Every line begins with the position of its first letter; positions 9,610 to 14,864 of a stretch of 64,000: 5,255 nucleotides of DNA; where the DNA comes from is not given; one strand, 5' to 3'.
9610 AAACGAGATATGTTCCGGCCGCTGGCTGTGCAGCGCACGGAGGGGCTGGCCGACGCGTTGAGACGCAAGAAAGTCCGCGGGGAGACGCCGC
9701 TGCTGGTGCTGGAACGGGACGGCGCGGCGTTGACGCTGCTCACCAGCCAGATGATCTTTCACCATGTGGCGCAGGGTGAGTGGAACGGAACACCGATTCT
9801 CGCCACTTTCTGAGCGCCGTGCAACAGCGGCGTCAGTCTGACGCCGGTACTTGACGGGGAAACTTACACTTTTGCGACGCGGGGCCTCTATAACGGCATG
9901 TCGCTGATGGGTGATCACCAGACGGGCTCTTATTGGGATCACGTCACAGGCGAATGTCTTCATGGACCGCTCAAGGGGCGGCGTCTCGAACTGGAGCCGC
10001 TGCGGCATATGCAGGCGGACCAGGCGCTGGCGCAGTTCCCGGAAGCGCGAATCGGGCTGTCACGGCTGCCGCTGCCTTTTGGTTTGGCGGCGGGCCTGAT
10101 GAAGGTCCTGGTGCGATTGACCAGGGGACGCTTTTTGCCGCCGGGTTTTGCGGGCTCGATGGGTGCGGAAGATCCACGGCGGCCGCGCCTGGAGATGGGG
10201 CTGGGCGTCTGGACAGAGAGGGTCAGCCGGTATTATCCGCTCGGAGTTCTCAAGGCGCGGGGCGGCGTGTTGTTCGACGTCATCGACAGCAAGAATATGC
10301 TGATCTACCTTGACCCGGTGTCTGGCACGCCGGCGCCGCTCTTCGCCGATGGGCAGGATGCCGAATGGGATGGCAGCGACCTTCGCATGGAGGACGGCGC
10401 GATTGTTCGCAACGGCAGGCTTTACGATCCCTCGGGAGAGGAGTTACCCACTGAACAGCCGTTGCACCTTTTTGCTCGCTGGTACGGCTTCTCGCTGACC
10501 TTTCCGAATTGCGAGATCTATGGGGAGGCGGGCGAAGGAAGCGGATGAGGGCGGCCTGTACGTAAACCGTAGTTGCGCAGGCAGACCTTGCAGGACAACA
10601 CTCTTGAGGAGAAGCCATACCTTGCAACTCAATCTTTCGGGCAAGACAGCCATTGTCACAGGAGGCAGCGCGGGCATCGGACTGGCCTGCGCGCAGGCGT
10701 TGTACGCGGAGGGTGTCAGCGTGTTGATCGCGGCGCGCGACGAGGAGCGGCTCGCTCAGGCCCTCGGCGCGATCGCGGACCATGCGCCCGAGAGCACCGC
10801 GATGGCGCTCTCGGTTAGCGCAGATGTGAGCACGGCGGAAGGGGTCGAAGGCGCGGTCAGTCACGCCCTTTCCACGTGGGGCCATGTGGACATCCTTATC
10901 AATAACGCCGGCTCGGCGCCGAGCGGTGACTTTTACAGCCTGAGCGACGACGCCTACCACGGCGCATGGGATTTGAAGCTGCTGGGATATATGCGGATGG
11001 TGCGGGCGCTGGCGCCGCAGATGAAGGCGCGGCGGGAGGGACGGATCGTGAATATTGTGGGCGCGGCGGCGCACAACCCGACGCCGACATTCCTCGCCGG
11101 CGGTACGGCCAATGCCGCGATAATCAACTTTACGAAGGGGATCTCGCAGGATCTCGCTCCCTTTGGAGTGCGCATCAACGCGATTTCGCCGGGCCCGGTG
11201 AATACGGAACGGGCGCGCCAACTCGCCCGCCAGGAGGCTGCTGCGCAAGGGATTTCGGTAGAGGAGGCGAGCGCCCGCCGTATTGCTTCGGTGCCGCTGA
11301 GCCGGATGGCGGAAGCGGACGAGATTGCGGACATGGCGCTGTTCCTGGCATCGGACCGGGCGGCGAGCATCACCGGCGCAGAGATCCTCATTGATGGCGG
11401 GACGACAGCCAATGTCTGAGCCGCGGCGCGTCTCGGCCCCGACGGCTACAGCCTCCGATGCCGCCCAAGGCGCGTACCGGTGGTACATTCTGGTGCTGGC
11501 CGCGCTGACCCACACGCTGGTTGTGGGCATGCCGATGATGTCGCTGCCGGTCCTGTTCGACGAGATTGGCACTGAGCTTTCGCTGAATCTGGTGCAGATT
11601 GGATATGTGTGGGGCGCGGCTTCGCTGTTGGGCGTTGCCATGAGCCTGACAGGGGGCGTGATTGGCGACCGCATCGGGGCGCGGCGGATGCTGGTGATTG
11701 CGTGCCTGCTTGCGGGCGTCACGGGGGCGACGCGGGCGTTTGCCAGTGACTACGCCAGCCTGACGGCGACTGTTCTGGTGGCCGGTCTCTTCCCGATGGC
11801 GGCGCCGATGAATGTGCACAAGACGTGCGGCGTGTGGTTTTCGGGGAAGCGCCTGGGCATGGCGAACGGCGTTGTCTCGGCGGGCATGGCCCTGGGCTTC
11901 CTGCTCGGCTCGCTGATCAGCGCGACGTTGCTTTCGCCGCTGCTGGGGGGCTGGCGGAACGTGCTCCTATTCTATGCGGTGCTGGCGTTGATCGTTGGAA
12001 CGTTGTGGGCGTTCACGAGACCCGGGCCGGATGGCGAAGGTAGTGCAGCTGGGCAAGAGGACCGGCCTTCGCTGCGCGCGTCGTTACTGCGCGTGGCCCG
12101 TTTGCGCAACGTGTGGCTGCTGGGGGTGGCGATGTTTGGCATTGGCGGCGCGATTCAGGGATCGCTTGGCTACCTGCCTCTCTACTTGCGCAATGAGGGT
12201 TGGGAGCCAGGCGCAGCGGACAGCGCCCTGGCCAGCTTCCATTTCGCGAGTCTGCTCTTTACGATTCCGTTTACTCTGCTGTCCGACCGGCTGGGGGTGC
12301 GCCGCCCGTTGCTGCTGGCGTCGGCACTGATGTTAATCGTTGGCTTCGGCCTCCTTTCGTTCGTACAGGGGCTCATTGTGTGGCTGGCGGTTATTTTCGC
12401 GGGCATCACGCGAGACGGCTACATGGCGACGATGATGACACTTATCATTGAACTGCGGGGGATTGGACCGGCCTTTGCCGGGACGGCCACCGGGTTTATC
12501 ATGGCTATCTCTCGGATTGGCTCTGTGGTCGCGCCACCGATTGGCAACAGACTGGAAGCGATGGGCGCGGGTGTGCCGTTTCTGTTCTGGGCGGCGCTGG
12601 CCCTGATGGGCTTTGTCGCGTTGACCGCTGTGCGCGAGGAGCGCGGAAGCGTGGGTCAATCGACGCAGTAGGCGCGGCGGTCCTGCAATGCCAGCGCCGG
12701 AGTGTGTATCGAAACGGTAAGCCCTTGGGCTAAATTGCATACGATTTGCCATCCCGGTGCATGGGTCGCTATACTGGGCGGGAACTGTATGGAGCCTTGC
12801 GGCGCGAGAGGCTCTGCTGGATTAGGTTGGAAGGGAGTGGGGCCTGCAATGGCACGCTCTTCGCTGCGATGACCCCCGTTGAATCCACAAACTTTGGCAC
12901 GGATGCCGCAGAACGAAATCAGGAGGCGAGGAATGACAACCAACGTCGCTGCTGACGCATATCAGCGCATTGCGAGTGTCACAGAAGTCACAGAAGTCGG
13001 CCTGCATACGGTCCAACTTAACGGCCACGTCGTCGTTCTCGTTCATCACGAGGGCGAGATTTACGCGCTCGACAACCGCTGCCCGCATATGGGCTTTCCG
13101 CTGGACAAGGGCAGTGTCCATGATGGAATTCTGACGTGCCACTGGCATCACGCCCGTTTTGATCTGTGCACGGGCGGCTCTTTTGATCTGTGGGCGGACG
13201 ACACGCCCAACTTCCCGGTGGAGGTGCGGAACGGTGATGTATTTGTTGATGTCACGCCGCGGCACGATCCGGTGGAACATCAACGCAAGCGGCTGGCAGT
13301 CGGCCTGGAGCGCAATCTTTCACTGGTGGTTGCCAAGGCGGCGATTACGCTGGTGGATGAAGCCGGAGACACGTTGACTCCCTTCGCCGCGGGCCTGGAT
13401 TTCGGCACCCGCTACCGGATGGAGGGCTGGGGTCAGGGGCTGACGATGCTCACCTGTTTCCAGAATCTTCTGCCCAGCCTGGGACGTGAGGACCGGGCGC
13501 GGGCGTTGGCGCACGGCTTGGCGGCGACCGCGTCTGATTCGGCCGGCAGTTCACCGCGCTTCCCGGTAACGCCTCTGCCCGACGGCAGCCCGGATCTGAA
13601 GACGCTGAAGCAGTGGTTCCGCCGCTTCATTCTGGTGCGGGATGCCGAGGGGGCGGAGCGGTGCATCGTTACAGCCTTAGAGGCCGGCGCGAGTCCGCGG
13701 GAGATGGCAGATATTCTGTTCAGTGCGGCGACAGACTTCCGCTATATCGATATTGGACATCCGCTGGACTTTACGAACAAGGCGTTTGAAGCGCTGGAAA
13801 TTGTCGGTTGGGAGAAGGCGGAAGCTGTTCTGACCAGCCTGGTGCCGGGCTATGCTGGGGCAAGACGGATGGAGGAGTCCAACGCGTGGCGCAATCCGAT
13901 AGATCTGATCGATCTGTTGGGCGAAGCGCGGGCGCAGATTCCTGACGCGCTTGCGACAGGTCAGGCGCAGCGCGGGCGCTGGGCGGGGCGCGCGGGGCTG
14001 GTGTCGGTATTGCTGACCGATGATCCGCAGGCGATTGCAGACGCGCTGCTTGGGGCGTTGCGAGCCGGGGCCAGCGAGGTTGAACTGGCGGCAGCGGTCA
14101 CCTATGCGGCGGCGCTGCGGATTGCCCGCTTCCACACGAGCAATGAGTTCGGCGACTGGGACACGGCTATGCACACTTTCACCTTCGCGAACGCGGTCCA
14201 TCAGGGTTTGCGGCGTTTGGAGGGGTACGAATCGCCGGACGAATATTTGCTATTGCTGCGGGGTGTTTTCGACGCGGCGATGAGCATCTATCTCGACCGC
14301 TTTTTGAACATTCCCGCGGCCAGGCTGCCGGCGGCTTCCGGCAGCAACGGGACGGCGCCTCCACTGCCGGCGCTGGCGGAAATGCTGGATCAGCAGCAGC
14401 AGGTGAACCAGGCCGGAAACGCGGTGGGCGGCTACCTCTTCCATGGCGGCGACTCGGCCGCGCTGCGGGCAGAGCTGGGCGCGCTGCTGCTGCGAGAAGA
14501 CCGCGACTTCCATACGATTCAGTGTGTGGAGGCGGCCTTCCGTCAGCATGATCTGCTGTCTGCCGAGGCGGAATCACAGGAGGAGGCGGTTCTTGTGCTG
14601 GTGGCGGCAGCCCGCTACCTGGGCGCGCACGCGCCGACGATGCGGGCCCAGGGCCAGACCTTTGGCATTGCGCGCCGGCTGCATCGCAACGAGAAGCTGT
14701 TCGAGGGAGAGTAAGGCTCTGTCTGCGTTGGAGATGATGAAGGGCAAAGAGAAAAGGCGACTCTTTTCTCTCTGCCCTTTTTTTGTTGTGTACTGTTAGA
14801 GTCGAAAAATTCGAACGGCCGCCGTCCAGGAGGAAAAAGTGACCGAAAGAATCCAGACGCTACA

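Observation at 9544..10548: In-frame UGA at the first Cys of the CxxC motif of a DUF3179 protein, followed by a SECIS-like hairpin: candidate new selenoprotein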

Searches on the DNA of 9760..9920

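Call 44: search_rna_families(source=window, start=9760, end=9920, threshold=evalue, max_evalue=10, show_alignments=3)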
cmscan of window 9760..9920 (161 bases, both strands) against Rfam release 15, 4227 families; matches with E-value up to 10: 4.
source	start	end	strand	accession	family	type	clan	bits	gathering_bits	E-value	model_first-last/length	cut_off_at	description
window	9795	9852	+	RF02791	CcsR1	Gene; sRNA;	-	18.4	65.3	0.017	1-83/83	no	Conserved CCUCCUCCC motif stress-induced RNA 1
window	9821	9853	-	RF03969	mir-622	Gene; miRNA;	-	17.3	86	0.2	1-72/72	no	mir-622 microRNA precursor family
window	9829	9845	+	RF01836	weev_FSE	Cis-reg; frameshift_element;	-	17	40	2.4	1-27/27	no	ribosomal frameshift site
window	9896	9915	+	RF01305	sR51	Gene; snRNA; snoRNA; CD-box;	-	15.1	38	0.78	17-36/56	no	Small nucleolar RNA sR51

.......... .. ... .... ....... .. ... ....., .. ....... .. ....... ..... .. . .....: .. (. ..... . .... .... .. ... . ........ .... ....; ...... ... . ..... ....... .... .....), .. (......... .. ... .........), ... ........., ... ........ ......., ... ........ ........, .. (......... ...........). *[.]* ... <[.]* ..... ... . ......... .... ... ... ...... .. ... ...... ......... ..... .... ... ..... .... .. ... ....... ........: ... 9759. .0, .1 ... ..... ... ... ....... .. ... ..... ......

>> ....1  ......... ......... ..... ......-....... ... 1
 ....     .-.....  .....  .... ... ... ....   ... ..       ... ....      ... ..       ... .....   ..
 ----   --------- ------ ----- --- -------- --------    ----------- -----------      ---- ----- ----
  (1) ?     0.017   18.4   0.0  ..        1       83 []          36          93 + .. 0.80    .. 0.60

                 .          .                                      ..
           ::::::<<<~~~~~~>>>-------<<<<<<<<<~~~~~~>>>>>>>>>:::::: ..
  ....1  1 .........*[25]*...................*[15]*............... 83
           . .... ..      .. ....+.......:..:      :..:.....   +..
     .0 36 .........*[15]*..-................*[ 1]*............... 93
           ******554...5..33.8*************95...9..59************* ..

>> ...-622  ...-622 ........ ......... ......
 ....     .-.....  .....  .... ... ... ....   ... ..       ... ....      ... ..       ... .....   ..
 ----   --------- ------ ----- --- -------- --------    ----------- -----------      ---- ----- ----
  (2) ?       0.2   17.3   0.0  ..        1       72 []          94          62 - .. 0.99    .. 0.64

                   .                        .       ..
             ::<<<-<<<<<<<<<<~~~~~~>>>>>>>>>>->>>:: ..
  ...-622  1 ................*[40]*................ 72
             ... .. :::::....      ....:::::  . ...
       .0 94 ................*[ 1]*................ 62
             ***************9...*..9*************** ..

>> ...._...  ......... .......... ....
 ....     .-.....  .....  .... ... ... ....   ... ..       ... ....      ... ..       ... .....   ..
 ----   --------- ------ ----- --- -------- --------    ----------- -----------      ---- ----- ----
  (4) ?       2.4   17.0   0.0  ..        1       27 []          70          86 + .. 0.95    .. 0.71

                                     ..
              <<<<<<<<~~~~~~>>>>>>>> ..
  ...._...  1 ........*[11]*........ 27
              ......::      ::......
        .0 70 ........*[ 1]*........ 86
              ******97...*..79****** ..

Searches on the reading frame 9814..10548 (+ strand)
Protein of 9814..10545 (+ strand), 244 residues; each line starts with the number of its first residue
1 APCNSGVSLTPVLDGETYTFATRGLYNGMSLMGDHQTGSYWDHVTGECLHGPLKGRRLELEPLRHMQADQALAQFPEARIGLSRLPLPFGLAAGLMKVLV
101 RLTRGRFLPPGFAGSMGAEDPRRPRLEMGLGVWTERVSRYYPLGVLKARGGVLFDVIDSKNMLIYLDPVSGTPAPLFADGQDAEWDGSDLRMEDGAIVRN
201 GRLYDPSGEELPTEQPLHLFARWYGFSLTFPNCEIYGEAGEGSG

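Call 25: find_encoding_contigs(protein=window:9898-10548:+, flank=10000, max_places=4)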
Protein window:9898-10548:+ (216 aa): 12 contigs read that carry it; 4 places shown.
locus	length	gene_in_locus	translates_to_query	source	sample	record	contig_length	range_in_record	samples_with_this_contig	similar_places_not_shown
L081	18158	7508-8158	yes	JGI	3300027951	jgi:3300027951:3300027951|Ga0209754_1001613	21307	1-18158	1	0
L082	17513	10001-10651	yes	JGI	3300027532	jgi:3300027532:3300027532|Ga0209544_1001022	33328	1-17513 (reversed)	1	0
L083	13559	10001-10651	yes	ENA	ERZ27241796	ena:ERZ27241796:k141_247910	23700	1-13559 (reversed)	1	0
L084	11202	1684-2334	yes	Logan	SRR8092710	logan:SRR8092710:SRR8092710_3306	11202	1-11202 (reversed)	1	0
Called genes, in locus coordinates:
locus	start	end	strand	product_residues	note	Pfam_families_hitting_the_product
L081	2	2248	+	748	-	?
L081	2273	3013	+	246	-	PF00561:Abhydrolase_1, PF12146:Hydrolase_4 (weak), PF12697:Abhydrolase_6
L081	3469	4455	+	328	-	PF01408:GFO_IDH_MocA, PF22725:GFO_IDH_MocA_C3, PF02894:GFO_IDH_MocA_C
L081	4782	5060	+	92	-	-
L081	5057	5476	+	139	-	PF01850:PIN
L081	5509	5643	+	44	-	-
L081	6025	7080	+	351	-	PF01263:Aldose_epim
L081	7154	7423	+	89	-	-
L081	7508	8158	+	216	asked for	PF11376:DUF3179 (weak)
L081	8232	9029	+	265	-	PF00106:adh_short, PF08659:KR (weak), PF23441:SDR, PF13561:adh_short_C2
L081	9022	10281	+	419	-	PF07690:MFS_1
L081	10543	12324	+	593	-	PF00355:Rieske, PF13806:Rieske_2, PF22543:Rieske_4 (weak)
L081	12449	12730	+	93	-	PF22278:DUF6958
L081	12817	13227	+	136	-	-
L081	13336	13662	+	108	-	PF01844:HNH, PF14279:HNH_5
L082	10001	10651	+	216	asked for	PF11376:DUF3179 (weak)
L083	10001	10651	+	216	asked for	PF11376:DUF3179 (weak)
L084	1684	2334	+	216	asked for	PF11376:DUF3179 (weak)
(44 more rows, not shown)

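Call 74: search_protein_representatives(protein=window:9814-10545:+)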
Query: 244 residues. Proteins with E-value up to 0.001 (for the whole library): 1328; up to 1e-10: 369; up to 1e-30: 109. The best 150 are listed.
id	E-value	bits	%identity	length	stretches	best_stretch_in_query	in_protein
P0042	1.8e-69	250.4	48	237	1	3-237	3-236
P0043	2.4e-68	246.7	47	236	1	3-238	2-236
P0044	6.8e-61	222.3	81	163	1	3-132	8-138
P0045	1.2e-59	218.2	41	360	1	2-236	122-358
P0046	2.0e-57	210.9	45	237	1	3-237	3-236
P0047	1.2e-56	208.4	45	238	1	2-236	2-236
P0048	2.6e-56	207.2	43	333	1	1-237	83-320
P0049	1.4e-55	204.9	41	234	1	3-239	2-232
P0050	1.3e-54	201.6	43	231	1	3-236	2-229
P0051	2.1e-54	201.0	40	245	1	2-237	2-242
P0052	3.1e-54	200.4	41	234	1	10-236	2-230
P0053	9.0e-54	198.9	41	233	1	10-238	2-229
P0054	3.3e-53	197.1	45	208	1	32-237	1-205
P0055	3.4e-53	197.0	43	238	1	14-237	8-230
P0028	3.5e-53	197.0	43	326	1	3-237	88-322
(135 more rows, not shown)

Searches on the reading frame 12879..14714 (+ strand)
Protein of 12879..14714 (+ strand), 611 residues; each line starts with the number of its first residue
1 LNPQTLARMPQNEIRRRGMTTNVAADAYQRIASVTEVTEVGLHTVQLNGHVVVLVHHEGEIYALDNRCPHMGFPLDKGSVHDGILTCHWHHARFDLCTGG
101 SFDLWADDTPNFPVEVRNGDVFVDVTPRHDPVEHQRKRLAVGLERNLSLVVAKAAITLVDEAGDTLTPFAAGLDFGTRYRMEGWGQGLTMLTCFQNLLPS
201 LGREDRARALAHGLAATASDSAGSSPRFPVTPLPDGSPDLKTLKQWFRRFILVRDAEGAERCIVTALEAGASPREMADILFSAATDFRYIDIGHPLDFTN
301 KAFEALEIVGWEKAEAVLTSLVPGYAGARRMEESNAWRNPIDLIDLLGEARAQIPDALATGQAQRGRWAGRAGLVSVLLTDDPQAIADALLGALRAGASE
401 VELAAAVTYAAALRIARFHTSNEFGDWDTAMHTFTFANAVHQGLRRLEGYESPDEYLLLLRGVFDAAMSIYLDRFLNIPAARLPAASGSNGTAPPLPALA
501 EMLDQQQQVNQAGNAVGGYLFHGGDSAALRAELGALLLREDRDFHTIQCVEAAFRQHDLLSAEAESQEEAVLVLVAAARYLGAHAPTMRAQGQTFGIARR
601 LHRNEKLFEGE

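Call 32: search_protein_families(library=pfam, proteins=[window:12879-14714:+], max_evalue=0.00001)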
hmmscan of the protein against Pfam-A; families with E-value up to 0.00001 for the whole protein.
window:12879-14714:+ (611 aa): 3 families
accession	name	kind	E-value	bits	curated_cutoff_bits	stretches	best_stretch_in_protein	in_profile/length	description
PF00355.32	Rieske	-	1.4e-15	57.4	20.3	1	30-100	4-74/88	Rieske [2Fe-2S] domain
PF13806.12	Rieske_2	-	7.6e-08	32.7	27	1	28-123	2-103/104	Rieske-like [2Fe-2S] domain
PF22543.2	Rieske_4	-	3.7e-06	27.7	28.4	1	44-100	16-76/119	Soluble Rieske-type ferredoxin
